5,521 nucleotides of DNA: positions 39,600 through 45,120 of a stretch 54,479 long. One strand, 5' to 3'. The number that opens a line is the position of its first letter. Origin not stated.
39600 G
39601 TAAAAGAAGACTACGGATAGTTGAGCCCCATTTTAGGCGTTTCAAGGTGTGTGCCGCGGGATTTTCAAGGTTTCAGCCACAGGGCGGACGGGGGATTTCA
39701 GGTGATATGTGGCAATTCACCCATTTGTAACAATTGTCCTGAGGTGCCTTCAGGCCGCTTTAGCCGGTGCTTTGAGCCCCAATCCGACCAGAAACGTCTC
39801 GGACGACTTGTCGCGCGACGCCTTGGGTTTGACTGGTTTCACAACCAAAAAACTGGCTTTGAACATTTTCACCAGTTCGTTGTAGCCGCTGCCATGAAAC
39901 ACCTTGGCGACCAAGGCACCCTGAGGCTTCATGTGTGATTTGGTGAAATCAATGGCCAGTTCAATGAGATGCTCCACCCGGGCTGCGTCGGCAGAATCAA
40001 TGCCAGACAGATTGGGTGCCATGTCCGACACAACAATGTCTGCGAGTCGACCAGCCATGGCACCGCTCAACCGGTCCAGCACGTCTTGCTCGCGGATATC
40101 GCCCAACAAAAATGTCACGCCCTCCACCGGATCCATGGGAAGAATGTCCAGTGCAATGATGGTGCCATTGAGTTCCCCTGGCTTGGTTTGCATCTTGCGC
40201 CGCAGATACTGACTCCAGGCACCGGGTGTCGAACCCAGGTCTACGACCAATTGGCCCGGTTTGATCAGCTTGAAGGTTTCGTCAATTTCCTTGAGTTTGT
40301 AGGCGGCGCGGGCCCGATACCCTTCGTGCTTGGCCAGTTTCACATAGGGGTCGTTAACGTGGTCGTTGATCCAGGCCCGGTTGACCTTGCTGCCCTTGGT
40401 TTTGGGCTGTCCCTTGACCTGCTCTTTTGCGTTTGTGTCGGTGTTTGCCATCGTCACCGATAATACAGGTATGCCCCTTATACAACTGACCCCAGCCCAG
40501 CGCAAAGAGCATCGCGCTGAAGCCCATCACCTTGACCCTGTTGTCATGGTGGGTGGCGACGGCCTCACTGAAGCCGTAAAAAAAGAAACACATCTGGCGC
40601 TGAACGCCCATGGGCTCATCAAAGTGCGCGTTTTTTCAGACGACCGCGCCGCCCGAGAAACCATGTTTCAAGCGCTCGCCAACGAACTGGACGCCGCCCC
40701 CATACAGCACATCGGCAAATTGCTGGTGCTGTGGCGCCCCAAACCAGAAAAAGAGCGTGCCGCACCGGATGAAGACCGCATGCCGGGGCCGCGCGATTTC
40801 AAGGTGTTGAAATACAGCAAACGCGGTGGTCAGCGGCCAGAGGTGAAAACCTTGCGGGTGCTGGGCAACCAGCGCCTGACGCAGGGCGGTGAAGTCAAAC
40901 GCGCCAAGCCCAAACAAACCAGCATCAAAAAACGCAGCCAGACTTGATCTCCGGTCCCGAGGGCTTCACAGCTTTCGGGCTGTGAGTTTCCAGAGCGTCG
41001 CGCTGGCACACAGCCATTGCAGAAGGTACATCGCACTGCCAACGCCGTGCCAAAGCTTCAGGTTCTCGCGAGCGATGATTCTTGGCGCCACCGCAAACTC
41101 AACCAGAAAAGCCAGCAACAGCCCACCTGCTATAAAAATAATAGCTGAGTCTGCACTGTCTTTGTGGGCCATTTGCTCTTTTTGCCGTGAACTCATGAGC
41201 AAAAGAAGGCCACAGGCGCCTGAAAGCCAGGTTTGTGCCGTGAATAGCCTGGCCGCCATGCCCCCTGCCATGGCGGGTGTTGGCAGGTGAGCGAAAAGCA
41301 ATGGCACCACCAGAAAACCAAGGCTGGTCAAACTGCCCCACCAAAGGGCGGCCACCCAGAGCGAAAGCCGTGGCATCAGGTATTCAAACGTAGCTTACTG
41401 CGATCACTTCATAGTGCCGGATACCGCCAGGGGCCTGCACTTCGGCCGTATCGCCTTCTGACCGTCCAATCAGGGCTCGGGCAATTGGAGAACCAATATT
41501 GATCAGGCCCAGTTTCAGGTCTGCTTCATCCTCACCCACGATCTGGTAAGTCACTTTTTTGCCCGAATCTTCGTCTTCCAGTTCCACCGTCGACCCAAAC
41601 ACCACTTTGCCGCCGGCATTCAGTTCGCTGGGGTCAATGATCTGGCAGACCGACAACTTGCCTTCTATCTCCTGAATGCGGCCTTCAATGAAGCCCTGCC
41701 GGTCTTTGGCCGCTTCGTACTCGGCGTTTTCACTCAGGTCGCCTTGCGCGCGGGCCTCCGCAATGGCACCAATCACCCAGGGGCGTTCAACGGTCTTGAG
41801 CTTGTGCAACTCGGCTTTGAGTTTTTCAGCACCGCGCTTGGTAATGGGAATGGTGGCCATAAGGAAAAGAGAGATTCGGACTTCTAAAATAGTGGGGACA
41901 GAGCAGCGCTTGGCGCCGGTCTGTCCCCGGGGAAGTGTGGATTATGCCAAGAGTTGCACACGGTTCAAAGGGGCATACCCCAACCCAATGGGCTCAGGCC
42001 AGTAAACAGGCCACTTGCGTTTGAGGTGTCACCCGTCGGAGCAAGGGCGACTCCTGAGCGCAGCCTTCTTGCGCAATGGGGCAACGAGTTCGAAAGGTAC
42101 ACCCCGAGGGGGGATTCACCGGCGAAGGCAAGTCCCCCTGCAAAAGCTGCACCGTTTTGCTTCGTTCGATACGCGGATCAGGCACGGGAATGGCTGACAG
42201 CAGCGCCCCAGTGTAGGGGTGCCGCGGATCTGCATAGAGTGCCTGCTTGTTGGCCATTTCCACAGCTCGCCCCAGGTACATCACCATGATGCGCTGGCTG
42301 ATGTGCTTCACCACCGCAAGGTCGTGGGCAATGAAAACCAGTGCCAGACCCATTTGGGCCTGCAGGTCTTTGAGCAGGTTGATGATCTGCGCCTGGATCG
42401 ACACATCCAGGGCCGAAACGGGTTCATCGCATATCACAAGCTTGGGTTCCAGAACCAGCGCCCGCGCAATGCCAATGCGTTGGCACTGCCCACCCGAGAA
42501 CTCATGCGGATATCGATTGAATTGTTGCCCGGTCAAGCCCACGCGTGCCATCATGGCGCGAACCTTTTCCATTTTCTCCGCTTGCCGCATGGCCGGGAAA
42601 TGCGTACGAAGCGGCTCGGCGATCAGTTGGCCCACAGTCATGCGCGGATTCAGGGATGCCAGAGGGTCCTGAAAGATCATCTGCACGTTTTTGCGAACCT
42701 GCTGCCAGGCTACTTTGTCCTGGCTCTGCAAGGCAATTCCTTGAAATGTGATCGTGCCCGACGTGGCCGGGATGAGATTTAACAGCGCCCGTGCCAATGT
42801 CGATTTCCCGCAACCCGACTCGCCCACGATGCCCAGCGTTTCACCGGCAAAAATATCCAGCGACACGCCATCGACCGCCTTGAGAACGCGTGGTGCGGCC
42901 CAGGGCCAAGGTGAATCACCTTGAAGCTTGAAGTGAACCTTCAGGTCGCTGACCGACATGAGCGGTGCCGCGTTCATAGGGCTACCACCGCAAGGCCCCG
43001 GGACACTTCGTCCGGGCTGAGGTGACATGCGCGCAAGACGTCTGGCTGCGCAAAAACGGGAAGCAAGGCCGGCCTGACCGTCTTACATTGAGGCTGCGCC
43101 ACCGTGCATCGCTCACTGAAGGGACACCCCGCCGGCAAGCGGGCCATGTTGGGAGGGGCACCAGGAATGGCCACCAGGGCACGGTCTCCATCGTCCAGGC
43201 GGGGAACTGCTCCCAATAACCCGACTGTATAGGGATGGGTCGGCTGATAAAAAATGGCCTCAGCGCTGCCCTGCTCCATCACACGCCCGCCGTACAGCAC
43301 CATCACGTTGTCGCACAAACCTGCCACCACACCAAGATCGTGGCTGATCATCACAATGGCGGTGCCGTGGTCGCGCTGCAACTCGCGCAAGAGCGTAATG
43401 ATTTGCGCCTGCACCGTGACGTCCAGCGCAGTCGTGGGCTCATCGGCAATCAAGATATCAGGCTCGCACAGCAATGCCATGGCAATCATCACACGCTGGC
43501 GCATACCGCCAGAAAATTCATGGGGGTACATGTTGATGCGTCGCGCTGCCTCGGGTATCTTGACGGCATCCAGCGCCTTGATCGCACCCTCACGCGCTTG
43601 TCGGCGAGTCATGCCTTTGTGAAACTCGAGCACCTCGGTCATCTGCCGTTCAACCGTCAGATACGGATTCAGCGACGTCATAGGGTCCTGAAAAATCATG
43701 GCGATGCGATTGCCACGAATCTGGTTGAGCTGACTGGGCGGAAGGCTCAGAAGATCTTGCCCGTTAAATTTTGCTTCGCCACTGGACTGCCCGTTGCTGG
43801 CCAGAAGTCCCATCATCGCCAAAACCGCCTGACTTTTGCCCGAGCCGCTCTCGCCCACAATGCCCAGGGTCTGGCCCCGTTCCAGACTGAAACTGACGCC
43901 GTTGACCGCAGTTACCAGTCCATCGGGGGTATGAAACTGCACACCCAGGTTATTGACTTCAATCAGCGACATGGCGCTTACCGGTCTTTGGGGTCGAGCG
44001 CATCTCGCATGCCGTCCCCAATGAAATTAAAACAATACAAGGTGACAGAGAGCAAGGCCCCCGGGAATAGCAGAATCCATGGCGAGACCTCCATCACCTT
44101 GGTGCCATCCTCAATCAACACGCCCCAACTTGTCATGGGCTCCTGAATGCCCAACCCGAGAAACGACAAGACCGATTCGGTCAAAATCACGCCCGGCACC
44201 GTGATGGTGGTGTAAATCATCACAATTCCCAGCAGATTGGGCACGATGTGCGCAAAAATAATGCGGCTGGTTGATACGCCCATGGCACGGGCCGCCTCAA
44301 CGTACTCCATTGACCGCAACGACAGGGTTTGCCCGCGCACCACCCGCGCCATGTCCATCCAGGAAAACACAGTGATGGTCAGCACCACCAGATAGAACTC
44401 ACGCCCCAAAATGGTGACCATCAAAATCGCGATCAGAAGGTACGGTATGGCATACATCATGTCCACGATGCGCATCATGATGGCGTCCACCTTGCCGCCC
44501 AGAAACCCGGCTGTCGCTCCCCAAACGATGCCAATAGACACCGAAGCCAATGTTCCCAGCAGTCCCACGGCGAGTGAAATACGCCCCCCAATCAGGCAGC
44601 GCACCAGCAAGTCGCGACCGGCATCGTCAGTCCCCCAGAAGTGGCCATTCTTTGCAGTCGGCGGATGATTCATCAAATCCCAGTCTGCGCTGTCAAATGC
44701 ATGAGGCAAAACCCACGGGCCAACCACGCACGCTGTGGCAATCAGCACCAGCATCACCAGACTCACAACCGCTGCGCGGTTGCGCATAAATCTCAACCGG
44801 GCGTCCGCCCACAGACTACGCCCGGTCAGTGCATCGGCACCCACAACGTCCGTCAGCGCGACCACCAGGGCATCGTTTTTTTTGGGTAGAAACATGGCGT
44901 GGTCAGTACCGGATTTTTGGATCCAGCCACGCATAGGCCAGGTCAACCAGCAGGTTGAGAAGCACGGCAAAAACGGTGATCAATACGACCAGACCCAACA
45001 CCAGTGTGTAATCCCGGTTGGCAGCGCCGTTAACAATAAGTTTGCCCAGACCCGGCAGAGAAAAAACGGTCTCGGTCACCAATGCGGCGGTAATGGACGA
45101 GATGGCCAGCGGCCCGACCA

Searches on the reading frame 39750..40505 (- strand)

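Call 84: search_protein_families(library=pfam, proteins=[window:39750-40505:-], max_evalue=0.00001)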
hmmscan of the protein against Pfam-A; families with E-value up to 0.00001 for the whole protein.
window:39750-40505:- (251 aa): 1 family
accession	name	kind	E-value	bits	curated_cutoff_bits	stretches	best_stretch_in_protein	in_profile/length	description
PF01728.25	FtsJ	-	1e-51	175.9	24.1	1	63-243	1-180/181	FtsJ-like methyltransferase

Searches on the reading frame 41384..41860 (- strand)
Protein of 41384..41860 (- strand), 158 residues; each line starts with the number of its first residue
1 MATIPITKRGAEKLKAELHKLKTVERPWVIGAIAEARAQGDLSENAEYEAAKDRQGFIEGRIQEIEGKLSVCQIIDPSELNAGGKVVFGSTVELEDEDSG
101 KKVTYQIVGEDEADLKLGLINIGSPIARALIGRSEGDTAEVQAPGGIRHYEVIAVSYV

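Call 84: search_protein_families(library=pfam, proteins=[window:41384-41860:-], max_evalue=0.00001)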
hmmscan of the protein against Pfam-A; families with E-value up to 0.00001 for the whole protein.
window:41384-41860:- (158 aa): 2 families
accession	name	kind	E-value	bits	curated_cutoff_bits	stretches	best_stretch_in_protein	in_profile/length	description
PF03449.20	GreA_GreB_N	-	1.5e-30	105.6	24.5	1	4-74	1-71/71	Transcription elongation factor, N-terminal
PF01272.25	GreA_GreB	-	1.7e-28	98.8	26.9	1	84-157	4-77/77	Transcription elongation factor, GreA/GreB, C-term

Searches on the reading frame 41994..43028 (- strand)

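Call 84: search_protein_families(library=pfam, proteins=[window:41994-43028:-], max_evalue=0.00001)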
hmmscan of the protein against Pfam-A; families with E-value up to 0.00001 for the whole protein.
window:41994-43028:- (344 aa): 4 families
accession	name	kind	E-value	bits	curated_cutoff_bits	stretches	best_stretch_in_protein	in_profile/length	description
PF00005.33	ABC_tran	-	1.7e-35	123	25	1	53-204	2-136/137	ABC transporter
PF08352.17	oligo_HPY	-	3.3e-18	66.3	27.1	1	256-323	1-65/65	Oligopeptide/dipeptide transporter, C-terminal region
PF13401.12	AAA_22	-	1.6e-06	28.9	27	0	67-233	10-121/130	AAA domain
PF13304.12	AAA_21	-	7.4e-06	26.7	27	0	169-239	230-302/304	AAA domain, putative AbiEii toxin, Type IV TA system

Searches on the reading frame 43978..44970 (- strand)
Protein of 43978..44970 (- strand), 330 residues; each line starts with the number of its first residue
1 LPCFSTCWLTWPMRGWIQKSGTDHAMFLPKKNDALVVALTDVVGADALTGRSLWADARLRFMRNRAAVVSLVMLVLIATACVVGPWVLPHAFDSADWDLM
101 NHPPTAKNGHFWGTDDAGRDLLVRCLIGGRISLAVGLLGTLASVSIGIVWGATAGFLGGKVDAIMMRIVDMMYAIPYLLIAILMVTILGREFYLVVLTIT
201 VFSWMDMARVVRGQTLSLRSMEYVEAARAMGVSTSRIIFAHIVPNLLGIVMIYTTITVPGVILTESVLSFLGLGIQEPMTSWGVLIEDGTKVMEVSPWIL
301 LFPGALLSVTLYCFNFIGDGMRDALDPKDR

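Call 84: search_protein_families(library=pfam, proteins=[window:43978-44970:-], max_evalue=0.00001)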
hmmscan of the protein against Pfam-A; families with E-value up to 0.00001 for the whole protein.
window:43978-44970:- (330 aa): 2 families
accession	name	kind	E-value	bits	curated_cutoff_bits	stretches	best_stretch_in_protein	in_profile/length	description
PF00528.27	BPD_transp_1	-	1.6e-30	106.7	26.4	1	147-328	1-181/184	Binding-protein-dependent transport system inner membrane component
PF12911.12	OppC_N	-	1.5e-14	54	23.9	1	52-104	1-53/53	N-terminal TM domain of oligopeptide transport permease C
